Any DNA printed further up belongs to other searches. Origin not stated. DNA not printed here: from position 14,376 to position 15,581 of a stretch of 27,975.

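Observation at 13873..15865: Uncharacterised exported module downstream of the relaxase: orf120, a 73-aa membrane protein, an S1 serine protease and a secreted 112-aa protein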

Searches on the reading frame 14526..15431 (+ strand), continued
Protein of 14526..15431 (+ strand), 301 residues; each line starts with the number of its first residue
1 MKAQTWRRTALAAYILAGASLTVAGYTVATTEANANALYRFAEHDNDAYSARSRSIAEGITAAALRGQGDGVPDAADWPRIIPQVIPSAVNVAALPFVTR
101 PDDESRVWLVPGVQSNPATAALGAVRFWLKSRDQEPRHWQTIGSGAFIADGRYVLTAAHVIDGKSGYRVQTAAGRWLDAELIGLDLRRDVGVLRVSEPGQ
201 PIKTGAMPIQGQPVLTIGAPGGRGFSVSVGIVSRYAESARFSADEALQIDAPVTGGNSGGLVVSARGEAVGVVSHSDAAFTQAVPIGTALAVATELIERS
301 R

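Call 19: get_annotated_region(hit=H63, flank=12000)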
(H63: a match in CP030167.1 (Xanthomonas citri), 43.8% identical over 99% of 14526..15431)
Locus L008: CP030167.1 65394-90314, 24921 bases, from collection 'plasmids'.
description: Xanthomonas citri pv. punicae strain LMG7504 plasmid unnamed1, complete sequence
organism: Xanthomonas citri (NCBI taxid 487838)
taxonomy: Bacteria; Pseudomonadota; Gammaproteobacteria; Lysobacterales; Lysobacteraceae; Xanthomonas; Xanthomonas citri
host: -; source: Punica granatum,Microbe; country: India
typing (MOB-suite, as given by PLSDB): conjugative; replicon rep_cluster_429; relaxase MOBF,MOBP,MOBQ; mating-pair formation MPF_T
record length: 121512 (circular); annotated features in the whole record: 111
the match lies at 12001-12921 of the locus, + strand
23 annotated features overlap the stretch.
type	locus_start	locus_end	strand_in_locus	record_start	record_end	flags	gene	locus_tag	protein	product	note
CDS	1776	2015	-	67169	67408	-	-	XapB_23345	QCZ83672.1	methionine repressor-like protein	-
CDS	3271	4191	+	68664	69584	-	-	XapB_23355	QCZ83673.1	KfrA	-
CDS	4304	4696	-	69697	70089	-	-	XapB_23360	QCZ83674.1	hypothetical protein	-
CDS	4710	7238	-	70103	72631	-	-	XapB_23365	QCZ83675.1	type IV secretory system conjugative DNA transfer family protein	-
CDS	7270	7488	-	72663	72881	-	-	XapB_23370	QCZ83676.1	conjugal transfer protein TraD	-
CDS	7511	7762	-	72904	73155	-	-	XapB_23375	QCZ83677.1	hypothetical protein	-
CDS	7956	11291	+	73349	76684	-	traA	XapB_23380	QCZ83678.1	Ti-type conjugative transfer relaxase TraA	-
CDS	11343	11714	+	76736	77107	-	-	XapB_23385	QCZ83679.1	hypothetical protein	-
CDS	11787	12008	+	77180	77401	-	-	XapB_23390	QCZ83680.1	hypothetical protein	-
CDS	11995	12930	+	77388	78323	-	-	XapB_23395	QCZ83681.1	serine protease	-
CDS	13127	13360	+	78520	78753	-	-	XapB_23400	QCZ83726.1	hypothetical protein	-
CDS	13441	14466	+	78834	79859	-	-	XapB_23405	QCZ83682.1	hypothetical protein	-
CDS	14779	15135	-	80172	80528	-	-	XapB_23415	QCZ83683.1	transcriptional regulator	-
CDS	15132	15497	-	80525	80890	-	-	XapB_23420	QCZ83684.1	Fis family transcriptional regulator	-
CDS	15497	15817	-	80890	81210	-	-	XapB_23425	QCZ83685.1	type II toxin-antitoxin system RelE/ParE family toxin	-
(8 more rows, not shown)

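Call 20: get_annotated_region(hit=H75, flank=8000)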
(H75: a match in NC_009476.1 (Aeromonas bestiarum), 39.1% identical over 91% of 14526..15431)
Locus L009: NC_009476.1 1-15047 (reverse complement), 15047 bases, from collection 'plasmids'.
description: Aeromonas bestiarum plasmid pAb5S9, complete sequence
organism: Aeromonas bestiarum (NCBI taxid 105751)
taxonomy: Bacteria; Pseudomonadota; Gammaproteobacteria; Aeromonadales; Aeromonadaceae; Aeromonas; Aeromonas bestiarum
host: -; source: river sediment; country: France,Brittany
typing (MOB-suite, as given by PLSDB): conjugative; replicon rep_cluster_208; relaxase MOBQ; mating-pair formation MPF_T
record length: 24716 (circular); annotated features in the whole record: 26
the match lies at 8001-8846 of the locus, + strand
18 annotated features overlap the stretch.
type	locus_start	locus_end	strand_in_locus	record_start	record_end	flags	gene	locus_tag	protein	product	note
CDS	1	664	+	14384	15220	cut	-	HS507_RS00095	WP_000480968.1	aminoglycoside O-phosphotransferase APH(6)-Id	-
predicted_resistance_gene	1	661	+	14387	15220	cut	aph(6)-Id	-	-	aminoglycoside O-phosphotransferase APH(6)-Id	predicted by amrfinderplus; class AMINOGLYCOSIDE; identity 100.0%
CDS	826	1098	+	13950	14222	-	-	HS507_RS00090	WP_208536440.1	hypothetical protein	-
predicted_resistance_gene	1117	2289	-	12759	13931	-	tet(Y)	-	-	tetracycline efflux MFS transporter Tet(Y)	predicted by amrfinderplus; class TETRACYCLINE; identity 100.0%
CDS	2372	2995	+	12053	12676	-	tetR(Y)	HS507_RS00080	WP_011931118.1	tetracycline resistance transcriptional repressor TetR(Y)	-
CDS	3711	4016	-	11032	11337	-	-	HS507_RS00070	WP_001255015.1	LysR family transcriptional regulator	-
predicted_resistance_gene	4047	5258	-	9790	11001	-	floR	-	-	chloramphenicol/florfenicol efflux MFS transporter FloR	predicted by amrfinderplus; class PHENICOL; identity 100.0%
CDS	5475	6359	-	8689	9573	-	-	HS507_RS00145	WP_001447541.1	DUF3363 domain-containing protein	-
CDS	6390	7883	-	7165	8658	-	-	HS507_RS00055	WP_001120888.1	IS91-like element ISVsa3 family transposase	GO:0006313 - DNA transposition [Evidence IEA]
CDS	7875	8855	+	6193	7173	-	-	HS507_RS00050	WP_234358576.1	serine protease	GO:0006508 - proteolysis [Evidence IEA]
CDS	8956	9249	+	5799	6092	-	-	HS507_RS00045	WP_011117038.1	hypothetical protein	-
CDS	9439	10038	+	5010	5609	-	-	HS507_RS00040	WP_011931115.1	recombinase family protein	GO:0006310 - DNA recombination [Evidence IEA]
CDS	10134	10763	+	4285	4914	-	parA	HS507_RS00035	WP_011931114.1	ParA family partition ATPase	-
CDS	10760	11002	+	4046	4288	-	-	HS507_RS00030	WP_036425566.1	plasmid partition protein ParG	-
CDS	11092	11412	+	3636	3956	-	parC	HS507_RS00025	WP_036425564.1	ParC family partition-associated protein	-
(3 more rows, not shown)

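Call 21: get_annotated_region(hit=H72, flank=6000)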
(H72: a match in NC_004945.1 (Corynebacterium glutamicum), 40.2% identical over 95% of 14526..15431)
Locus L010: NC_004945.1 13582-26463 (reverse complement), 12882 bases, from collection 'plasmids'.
description: Corynebacterium glutamicum plasmid pCG4, complete sequence
organism: Corynebacterium glutamicum (NCBI taxid 1718)
taxonomy: Bacteria; Actinomycetota; Actinomycetes; Mycobacteriales; Corynebacteriaceae; Corynebacterium; Corynebacterium glutamicum
host: -; source: -; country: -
typing (MOB-suite, as given by PLSDB): mobilizable; relaxase MOBF
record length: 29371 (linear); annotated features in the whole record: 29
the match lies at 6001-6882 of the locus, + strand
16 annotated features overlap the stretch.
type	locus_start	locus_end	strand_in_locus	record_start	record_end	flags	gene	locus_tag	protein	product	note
CDS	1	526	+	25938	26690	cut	-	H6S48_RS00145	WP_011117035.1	YfbU family protein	-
CDS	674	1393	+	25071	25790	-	-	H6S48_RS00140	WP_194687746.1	Abi family protein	-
CDS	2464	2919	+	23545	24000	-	-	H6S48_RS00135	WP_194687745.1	hypothetical protein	-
CDS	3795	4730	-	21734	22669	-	-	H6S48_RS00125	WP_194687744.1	putative toxin-antitoxin system toxin component, PIN family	-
CDS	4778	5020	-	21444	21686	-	-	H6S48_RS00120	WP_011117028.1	hypothetical protein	-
CDS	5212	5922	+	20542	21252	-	-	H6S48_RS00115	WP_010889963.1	IS6-like element IS1628 family transposase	GO:0006313 - DNA transposition [Evidence IEA]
CDS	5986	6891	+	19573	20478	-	-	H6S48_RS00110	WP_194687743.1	serine protease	GO:0006508 - proteolysis [Evidence IEA]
CDS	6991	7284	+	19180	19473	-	-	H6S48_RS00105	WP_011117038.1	hypothetical protein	-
CDS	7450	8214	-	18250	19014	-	-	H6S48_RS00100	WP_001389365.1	IS6-like element IS6100 family transposase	GO:0006313 - DNA transposition [Evidence IEA]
CDS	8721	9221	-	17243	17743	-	-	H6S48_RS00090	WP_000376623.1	GNAT family N-acetyltransferase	-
predicted_resistance_gene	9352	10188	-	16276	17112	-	sul1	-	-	sulfonamide-resistant dihydropteroate synthase Sul1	predicted by amrfinderplus; class SULFONAMIDE; identity 100.0%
CDS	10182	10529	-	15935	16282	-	-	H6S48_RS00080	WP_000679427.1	quaternary ammonium compound efflux SMR transporter QacE delta 1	-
predicted_resistance_gene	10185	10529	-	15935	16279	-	qacEdelta1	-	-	quaternary ammonium compound efflux SMR transporter QacE delta 1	predicted by amrfinderplus; class QUATERNARY AMMONIUM; identity 100.0%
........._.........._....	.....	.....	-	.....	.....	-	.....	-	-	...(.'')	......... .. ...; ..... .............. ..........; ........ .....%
predicted_resistance_gene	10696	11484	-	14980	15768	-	aadA2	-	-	ANT(3'')-Ia family aminoglycoside nucleotidyltransferase AadA2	predicted by amrfinderplus; class AMINOGLYCOSIDE; identity 100.0%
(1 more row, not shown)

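Call 27: find_related_loci(query=A1, collection=genome_contigs, flank=10000)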
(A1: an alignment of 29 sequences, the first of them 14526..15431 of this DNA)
Query A1 (301 aa) in genome_contigs; peptide patterns used: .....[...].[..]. (x = any residue, [..] = any of these).
600 stretches matched a pattern (row limit reached: there are more); 432 encode a relative of the query (tblastn E <= 1e-3); the best 80 are kept; 80 distinct loci.
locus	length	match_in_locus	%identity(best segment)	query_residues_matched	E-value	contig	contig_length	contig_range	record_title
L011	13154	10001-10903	95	1-301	0e+0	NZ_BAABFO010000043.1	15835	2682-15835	Pigmentiphaga soli strain JCM 17666 sequence43, whole genome shotgun sequence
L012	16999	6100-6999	48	4-293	2e-68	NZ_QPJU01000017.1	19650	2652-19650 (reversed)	Extensimonas vulgaris strain DSM 100911 Ga0244581_117, whole genome shotgun sequence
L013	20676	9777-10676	47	4-293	7e-68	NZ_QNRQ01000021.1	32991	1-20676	Eoetvoesiella caeni strain DSM 25520 Ga0244558_121, whole genome shotgun sequence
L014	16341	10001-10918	46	4-300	3e-61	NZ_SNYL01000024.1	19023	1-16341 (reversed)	Tepidicella xavieri strain DSM 19605 Ga0244535_124, whole genome shotgun sequence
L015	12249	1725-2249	45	126-300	1e-36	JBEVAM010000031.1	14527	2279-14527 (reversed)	MAG: Halothiobacillaceae bacterium isolate TW01H Tamdykul_water_contig_220, whole genome shotgun sequence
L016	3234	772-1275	37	143-301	1e-20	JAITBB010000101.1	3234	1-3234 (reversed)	MAG: Rickettsiales bacterium isolate Ncb351_bin7 k119_4529377, whole genome shotgun sequence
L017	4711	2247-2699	38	133-274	7e-20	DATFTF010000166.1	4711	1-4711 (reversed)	MAG TPA_asm: Thermoanaerobaculia bacterium isolate SMAG_U9403 k141_1804504, whole genome shotgun sequence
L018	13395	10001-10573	31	76-274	6e-19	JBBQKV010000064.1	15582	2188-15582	MAG: Acidobacteriota bacterium isolate Co_metawrap_566 Cmw_566_k141_29382694_length_15582_cov_94.0000, whole genome shot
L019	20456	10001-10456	39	126-272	1e-18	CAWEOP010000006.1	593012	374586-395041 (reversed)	MAG: uncultured Gammaproteobacteria bacterium isolate MFD02242.bin.1.297 genome assembly, contig: contig_26997, whole ge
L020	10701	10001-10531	32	134-298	2e-18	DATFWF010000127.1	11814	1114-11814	MAG TPA_asm: Thermoanaerobaculia bacterium isolate SMAG_U9483 k141_4549650, whole genome shotgun sequence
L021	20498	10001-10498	36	143-297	3e-18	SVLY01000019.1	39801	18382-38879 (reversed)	MAG: Oscillospiraceae bacterium isolate SIG499 NODE_21982_length_39801_cov_1.743182, whole genome shotgun sequence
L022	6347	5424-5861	37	136-272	4e-18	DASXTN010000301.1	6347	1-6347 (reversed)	MAG TPA_asm: Thermoanaerobaculia bacterium isolate SMAG_U4693 k141_2117882, whole genome shotgun sequence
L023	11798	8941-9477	32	135-301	4e-18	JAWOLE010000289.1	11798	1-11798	MAG: Thermoanaerobaculia bacterium isolate bin_228 c_000049646090, whole genome shotgun sequence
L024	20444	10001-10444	36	137-274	9e-18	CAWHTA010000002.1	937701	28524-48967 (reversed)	MAG: uncultured Acidobacteriota bacterium isolate MFD09206.bin.2.36 genome assembly, contig: contig_2120, whole genome s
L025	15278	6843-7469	31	79-274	1e-17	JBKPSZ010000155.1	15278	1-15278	MAG: Acidobacteriota bacterium isolate GS_EKS_MAG_00009 GS_EKS_000002819222, whole genome shotgun sequence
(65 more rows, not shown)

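Call 30: find_encoding_contigs(protein=P0041, flank=10000, max_places=3)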
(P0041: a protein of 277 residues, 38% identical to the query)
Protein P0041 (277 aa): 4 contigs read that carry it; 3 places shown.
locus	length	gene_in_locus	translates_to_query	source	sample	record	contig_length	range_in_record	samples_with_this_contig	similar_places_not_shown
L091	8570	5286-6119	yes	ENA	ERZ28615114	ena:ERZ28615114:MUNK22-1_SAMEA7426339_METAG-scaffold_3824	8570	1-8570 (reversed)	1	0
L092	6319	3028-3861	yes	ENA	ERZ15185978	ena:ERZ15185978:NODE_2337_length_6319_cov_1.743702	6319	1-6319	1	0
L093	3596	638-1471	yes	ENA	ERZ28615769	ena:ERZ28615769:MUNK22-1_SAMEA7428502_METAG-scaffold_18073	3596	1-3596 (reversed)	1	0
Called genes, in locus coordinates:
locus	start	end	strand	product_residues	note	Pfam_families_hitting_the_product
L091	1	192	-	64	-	?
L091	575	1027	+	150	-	PF28167:StbA-like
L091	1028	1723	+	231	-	-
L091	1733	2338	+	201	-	-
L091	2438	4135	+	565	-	PF10412:TrwB_AAD_bind, PF02534:T4SS-DNA_transf, PF12696:TraG-D_C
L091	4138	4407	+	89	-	-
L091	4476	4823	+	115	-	-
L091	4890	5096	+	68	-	-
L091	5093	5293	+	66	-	-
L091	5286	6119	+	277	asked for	PF00089:Trypsin, PF13365:Trypsin_2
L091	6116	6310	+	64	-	-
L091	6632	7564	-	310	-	-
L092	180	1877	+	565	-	PF10412:TrwB_AAD_bind, PF02534:T4SS-DNA_transf, PF12696:TraG-D_C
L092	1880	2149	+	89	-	-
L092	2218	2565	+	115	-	-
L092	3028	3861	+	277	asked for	PF00089:Trypsin, PF13365:Trypsin_2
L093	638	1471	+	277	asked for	PF00089:Trypsin, PF13365:Trypsin_2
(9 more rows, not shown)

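Call 31: find_encoding_contigs(protein=P0017, flank=10000, max_places=2)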
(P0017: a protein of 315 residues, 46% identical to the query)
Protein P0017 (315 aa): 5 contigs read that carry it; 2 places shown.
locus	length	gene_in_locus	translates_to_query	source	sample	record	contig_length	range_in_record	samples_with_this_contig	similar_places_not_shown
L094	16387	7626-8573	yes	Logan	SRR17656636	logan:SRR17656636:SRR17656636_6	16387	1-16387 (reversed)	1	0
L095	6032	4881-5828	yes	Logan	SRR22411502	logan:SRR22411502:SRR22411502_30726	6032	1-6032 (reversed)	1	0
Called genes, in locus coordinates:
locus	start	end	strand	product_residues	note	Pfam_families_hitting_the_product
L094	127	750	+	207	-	-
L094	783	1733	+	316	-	-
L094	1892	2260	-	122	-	-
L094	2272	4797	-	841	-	PF02534:T4SS-DNA_transf, PF10412:TrwB_AAD_bind, PF12696:TraG-D_C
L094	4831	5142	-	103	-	-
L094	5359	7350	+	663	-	PF03389:MobA_MobL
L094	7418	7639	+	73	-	-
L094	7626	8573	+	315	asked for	PF00089:Trypsin (weak), PF13365:Trypsin_2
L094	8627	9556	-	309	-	PF16280:DUF4928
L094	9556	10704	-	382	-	PF00145:DNA_methylase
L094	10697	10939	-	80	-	-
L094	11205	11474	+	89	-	PF04221:RelB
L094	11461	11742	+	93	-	PF15738:YafQ_toxin, PF05016:ParE_toxin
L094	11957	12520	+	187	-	PF00239:Resolvase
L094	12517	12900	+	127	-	-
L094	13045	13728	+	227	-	PF00239:Resolvase, PF02954:HTH_8 (faint), PF02796:HTH_7 (faint)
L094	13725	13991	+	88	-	PF27461:TraD_C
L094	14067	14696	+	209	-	PF01656:CbiA, PF06564:CBP_BcsQ (faint), PF09140:MipZ (weak), PF10609:ParA (weak), PF13614:AAA_31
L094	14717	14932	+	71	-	-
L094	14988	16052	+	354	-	PF10134:RPA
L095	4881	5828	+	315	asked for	PF00089:Trypsin (weak), PF13365:Trypsin_2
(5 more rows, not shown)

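Call 32: find_encoding_contigs(protein=P0033, flank=10000, max_places=2)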
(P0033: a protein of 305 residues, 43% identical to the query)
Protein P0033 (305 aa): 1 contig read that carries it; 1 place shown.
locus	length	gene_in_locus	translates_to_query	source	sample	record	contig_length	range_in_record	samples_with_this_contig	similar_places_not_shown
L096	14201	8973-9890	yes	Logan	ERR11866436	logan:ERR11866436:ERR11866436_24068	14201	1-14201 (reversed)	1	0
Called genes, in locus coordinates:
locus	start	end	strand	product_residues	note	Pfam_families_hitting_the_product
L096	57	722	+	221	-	PF11740:KfrA_N, PF28175:T4SS_LegC2C7 (weak)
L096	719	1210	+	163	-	PF00565:SNase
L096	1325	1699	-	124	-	-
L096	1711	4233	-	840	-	PF02534:T4SS-DNA_transf, PF10412:TrwB_AAD_bind, PF12696:TraG-D_C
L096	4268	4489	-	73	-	PF06412:TraD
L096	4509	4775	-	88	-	PF07820:TraC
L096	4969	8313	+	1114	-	PF03389:MobA_MobL, PF01443:Viral_helicase1 (faint), PF13245:AAA_19, PF13604:AAA_30, PF22232:TraI_hel_assoc_N (weak)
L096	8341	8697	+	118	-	-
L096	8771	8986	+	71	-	-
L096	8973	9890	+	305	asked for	PF00089:Trypsin, PF13365:Trypsin_2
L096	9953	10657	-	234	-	PF05063:MT-A70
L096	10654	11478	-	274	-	PF09195:Endonuc-BglII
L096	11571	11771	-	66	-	-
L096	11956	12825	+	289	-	PF00239:Resolvase, PF27712:TraD_b_g-type (weak)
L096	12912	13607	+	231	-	PF01656:CbiA, PF09140:MipZ, PF10609:ParA (weak), PF13614:AAA_31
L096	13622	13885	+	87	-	-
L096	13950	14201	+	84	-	?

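Call 33: find_encoding_contigs(protein=P0023, flank=10000, max_places=2)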
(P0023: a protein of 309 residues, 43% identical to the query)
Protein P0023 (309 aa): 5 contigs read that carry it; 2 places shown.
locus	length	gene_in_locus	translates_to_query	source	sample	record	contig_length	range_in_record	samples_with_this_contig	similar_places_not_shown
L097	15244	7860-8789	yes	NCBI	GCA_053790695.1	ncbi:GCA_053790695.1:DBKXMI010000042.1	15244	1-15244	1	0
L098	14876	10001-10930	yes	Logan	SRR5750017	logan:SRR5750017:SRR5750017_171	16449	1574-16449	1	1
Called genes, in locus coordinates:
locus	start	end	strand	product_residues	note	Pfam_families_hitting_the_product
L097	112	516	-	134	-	-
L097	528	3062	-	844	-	PF02534:T4SS-DNA_transf, PF10412:TrwB_AAD_bind, PF12696:TraG-D_C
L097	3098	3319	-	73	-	PF06412:TraD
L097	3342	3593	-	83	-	-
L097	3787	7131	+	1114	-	PF03389:MobA_MobL, PF01443:Viral_helicase1 (faint), PF13245:AAA_19, PF13604:AAA_30, PF22232:TraI_hel_assoc_N (weak), PF18335:SH3_13 (weak)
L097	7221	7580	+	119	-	-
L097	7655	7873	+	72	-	-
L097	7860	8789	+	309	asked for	PF00089:Trypsin, PF13365:Trypsin_2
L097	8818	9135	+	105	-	-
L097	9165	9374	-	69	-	PF09386:ParD (weak)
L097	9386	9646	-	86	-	-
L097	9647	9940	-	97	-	PF05016:ParE_toxin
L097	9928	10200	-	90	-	PF01402:RHH_1 (weak), PF27535:RelB3_C (weak)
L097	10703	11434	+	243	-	PF00239:Resolvase, PF02796:HTH_7 (faint), PF27712:TraD_b_g-type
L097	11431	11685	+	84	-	-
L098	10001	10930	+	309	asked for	PF00089:Trypsin, PF13365:Trypsin_2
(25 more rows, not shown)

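Call 48: search_protein_families(library=padloc, proteins=[window:14526-15431:+], max_evalue=0.1)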
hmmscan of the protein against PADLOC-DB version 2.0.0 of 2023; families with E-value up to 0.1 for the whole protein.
window:14526-15431:+ (301 aa): 3 families
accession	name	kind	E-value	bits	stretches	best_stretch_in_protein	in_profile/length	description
PDLC02959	RT-Protease_XI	-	3.9e-10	37.3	1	142-286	351-501/510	single gene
PDLC02960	RT-Protease_XI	-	5.1e-10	36.9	1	136-288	348-499/506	single gene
PDLC03855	LmuA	-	0.0016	15.8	1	143-222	17-111/425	-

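Call 49: search_protein_families(library=phrogs, proteins=[window:14526-15431:+], max_evalue=0.1)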
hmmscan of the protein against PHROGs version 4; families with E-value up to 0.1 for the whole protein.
window:14526-15431:+ (301 aa): 3 families
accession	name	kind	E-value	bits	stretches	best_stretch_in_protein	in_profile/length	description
phrog_11383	-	unknown function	2.8e-24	87.3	1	139-299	183-358/462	-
phrog_9683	-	other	4e-09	37.3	1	143-273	55-187/233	protease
phrog_31590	-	unknown function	0.069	14.5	0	266-299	32-65/74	-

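Call 54: predict_structure(alignment_id=A2)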
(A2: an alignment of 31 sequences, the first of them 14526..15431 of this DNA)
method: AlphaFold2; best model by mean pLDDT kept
length: 301 residues; sequences in the alignment: 31
mean_pLDDT: 73.9   pTM: 0.64
mean pLDDT of the five models: 73.9, 70.4, 69.5, 68.2, 67.4
residues with pLDDT >= 90: 94; 70-90: 77; 50-70: 78; < 50: 52
segments of 3 or more residues with pLDDT < 50: 21-42, 52-72
pLDDT, mean of each block of 10 residues (from residue 1): 63 59 44 43 49 46 38 68 92 75 54 61 64 62 92 95 90 92 93 96 91 84 78 78 76 70 93 83 93 95 88
secondary structure, 60 per line:
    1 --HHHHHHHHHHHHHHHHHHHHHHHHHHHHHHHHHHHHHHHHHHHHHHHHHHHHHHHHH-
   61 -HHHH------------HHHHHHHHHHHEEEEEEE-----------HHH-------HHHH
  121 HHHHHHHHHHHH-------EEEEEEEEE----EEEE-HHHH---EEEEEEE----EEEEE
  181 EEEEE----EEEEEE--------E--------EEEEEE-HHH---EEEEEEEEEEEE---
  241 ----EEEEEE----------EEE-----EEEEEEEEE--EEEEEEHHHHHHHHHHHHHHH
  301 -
elements in order: H3-59 H62-65 H78-88 E89-95 H117-132 E140-148 E153-156 H158-161 E165-171 E176-185 E190-195 E213-218 E226-237 E245-250 E261-263 E269-277 E280-285 H286-300
